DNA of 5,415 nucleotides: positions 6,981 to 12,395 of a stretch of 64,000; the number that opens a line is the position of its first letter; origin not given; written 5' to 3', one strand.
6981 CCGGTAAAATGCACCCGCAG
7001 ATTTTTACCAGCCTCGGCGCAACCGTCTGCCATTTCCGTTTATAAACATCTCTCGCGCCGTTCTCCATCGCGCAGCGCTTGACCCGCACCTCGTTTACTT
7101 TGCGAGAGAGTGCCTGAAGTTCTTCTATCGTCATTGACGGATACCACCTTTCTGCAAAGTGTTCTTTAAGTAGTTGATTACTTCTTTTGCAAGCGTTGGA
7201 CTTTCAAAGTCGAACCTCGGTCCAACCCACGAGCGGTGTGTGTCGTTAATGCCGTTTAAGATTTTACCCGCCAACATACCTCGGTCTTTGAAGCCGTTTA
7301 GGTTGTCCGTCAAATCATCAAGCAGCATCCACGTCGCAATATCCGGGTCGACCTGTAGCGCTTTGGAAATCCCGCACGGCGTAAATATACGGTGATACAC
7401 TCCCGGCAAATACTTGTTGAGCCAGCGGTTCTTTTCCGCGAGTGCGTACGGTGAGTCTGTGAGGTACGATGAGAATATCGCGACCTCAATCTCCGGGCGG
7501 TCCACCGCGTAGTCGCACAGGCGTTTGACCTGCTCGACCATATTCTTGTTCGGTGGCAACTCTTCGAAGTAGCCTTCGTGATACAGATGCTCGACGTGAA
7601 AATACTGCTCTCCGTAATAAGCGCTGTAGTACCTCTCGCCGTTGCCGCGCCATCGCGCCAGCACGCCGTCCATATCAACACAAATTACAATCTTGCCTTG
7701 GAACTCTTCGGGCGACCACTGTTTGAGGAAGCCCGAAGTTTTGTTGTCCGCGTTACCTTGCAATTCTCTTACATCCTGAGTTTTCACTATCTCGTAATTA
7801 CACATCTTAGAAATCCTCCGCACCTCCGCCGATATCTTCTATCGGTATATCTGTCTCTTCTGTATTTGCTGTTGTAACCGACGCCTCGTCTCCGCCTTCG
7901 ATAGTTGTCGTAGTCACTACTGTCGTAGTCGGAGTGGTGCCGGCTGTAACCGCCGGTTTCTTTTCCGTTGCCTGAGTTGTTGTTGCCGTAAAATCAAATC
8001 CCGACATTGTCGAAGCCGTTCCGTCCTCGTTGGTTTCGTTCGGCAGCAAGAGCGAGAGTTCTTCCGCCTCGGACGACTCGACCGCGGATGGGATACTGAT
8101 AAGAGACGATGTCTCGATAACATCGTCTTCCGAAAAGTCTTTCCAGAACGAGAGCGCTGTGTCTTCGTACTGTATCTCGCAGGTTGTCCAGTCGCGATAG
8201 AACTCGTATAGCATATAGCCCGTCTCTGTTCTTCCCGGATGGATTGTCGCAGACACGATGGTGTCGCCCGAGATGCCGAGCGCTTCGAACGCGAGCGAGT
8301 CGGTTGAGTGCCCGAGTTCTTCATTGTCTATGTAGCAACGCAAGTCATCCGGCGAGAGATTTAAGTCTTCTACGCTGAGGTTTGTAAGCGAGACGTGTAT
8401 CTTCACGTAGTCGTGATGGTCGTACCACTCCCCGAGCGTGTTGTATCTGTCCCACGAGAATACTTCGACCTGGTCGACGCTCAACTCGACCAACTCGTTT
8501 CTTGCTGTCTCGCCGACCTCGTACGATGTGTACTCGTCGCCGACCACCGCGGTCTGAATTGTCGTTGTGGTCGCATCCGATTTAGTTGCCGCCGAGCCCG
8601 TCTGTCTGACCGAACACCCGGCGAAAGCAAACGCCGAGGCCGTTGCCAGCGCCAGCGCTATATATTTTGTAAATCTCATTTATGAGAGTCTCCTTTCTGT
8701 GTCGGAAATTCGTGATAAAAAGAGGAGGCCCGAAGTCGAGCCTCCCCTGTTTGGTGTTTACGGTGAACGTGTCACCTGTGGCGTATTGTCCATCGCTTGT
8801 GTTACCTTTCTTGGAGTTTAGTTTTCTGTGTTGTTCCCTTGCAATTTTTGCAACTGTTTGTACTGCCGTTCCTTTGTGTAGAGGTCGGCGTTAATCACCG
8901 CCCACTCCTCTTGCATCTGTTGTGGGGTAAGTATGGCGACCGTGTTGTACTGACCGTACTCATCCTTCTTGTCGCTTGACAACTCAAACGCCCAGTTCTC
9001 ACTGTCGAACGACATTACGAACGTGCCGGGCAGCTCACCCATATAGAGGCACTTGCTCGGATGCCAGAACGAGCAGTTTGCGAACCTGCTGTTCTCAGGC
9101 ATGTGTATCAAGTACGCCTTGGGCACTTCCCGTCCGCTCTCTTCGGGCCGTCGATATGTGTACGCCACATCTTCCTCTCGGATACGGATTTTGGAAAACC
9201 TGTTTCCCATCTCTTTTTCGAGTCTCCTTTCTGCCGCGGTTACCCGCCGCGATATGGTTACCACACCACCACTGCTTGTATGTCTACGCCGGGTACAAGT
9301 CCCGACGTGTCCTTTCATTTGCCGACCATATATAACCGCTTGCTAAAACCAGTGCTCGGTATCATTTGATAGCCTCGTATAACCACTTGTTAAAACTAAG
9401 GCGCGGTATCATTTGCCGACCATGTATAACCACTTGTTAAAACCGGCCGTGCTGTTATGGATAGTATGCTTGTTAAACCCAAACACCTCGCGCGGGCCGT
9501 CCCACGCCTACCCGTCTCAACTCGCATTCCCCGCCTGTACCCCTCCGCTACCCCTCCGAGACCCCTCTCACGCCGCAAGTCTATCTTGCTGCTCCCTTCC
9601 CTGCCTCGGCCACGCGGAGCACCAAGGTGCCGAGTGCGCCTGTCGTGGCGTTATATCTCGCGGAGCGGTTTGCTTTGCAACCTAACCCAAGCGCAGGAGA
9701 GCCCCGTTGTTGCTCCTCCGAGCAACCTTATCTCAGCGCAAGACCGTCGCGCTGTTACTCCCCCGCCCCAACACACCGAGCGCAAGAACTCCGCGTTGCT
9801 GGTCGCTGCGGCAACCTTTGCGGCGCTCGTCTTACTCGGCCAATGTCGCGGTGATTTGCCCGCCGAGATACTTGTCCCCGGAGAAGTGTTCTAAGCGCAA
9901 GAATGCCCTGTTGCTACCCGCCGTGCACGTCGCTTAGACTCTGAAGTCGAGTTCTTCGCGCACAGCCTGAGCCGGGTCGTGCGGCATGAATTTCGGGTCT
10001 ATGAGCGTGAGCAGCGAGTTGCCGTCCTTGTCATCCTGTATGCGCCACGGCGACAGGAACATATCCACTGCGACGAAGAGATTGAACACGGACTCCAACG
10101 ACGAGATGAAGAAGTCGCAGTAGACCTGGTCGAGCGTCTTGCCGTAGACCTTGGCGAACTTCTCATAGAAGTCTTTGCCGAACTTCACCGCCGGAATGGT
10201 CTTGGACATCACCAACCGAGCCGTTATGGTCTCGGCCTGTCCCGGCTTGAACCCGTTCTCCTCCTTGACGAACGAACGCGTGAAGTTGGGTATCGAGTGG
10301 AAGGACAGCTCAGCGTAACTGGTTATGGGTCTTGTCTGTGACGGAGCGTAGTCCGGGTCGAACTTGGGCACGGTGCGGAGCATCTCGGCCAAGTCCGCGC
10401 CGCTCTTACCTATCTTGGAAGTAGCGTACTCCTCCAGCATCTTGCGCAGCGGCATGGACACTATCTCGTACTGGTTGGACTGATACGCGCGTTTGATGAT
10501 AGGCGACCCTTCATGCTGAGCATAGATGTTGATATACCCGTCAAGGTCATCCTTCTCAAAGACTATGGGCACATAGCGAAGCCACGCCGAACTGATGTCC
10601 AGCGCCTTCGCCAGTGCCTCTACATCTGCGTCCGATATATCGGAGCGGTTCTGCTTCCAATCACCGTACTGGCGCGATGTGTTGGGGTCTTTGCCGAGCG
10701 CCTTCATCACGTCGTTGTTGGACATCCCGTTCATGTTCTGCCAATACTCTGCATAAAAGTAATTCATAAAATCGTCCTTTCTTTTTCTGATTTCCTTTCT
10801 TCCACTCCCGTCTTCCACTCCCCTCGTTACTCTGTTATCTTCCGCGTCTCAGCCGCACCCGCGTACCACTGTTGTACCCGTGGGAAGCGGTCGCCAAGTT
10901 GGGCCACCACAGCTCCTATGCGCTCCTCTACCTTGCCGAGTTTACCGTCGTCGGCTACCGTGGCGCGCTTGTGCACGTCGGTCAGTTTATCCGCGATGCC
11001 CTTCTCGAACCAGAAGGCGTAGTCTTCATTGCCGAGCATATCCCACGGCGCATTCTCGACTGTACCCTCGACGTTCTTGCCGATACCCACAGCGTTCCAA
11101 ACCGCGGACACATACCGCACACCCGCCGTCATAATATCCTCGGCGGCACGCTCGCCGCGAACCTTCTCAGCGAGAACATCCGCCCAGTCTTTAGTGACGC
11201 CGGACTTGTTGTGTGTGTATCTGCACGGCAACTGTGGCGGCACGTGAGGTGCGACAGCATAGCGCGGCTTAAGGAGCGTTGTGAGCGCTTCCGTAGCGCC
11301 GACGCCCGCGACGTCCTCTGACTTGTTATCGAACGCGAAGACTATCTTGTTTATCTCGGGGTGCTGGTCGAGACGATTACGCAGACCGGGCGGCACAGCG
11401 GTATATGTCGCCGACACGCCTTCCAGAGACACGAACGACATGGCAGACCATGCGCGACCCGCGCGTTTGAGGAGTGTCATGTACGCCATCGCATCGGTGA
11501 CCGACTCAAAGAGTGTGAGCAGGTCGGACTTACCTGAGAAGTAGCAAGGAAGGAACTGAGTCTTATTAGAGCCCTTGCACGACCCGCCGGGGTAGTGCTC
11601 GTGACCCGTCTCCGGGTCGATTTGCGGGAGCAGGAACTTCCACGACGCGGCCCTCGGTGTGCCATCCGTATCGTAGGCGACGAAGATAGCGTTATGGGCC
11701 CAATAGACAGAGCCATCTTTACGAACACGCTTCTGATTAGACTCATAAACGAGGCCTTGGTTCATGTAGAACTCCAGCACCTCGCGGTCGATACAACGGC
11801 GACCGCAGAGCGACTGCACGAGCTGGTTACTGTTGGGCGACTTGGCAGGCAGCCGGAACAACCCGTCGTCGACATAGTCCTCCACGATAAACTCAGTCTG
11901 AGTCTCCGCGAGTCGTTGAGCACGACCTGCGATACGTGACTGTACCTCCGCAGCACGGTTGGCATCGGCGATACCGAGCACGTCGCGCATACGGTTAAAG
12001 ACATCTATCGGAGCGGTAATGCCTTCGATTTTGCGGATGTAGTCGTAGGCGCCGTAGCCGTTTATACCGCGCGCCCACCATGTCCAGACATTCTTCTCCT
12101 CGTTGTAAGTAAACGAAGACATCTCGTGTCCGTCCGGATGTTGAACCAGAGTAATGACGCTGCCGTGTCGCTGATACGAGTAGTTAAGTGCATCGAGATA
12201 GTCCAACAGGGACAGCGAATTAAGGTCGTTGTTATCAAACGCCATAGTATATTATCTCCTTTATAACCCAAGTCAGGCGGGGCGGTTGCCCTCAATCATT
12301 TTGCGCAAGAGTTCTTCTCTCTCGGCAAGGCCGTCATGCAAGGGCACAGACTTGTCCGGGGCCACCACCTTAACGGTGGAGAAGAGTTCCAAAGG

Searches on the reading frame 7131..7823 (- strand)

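Call 65: search_protein_families(library=pfam, proteins=[window:7131-7823:-], max_evalue=1)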
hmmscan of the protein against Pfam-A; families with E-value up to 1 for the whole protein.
window:7131-7823:- (230 aa): 3 families
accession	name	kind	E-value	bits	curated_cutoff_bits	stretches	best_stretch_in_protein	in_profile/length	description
PF06941.18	NT5C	-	3e-08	34.2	24.8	1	78-190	55-155/180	5' nucleotidase, deoxy (Pyrimidine), cytosolic type C protein (NT5C)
PF18115.7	Tudor_3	-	0.17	12.2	25.8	1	54-70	5-21/52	DNA repair protein Crb2 Tudor domain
PF18143.6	HAD_SAK_2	-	0.18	12.6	27.5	1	46-139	1-69/139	HAD domain in Swiss Army Knife RNA repair proteins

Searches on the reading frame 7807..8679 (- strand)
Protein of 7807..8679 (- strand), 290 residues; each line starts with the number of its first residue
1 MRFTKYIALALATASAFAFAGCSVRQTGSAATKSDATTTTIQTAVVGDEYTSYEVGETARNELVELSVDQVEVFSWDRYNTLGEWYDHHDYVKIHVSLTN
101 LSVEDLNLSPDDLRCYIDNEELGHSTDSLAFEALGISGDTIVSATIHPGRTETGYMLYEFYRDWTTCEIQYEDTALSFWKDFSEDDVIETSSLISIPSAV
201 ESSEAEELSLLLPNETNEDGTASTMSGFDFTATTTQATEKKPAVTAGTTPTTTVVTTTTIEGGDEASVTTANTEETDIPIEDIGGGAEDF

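Call 17: search_protein_families(library=pfam, proteins=[window:7807-8679:-], max_evalue=0.001)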
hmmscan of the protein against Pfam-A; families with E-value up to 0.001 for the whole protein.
window:7807-8679:- (290 aa): 1 family
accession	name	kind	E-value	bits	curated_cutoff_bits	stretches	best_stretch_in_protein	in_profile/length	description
PF11611.13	DUF4352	-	7.3e-06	26.7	25.9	1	53-173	1-114/122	Domain of unknown function (DUF4352)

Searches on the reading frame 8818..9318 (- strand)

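Call 65: search_protein_families(library=pfam, proteins=[window:8818-9318:-], max_evalue=1)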
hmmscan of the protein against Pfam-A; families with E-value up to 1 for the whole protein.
window:8818-9318:- (166 aa): 1 family
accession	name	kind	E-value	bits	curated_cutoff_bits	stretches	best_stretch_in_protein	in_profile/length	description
PF22327.2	Nudt16-like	-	0.14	12.6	27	0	16-57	38-81/161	U8 snoRNA-decapping enzyme-like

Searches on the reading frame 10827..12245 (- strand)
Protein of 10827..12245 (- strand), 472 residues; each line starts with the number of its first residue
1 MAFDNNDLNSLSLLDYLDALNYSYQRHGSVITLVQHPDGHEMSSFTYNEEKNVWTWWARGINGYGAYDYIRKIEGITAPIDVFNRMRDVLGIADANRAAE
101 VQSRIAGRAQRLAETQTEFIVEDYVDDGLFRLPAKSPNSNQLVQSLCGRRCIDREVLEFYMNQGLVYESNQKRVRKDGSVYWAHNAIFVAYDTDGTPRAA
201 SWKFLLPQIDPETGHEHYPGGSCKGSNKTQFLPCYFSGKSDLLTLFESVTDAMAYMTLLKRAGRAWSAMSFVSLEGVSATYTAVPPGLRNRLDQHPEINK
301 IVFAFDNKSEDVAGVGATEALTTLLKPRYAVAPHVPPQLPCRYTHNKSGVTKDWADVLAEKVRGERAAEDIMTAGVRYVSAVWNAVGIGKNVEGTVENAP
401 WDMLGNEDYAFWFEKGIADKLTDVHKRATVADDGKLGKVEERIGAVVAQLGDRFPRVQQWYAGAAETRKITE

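Call 14: search_protein_families(library=pfam, proteins=[window:10827-12245:-], max_evalue=0.001)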
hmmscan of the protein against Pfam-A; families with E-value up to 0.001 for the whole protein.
window:10827-12245:- (472 aa): 2 families
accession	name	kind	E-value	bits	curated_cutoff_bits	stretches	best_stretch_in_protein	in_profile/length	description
PF13154.11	DUF3991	-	1.5e-05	25.7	24.5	1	146-201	3-46/74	Protein of unknown function (DUF3991)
PF13155.12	Toprim_2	-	0.0003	21.5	22.1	0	245-328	2-69/88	Toprim-like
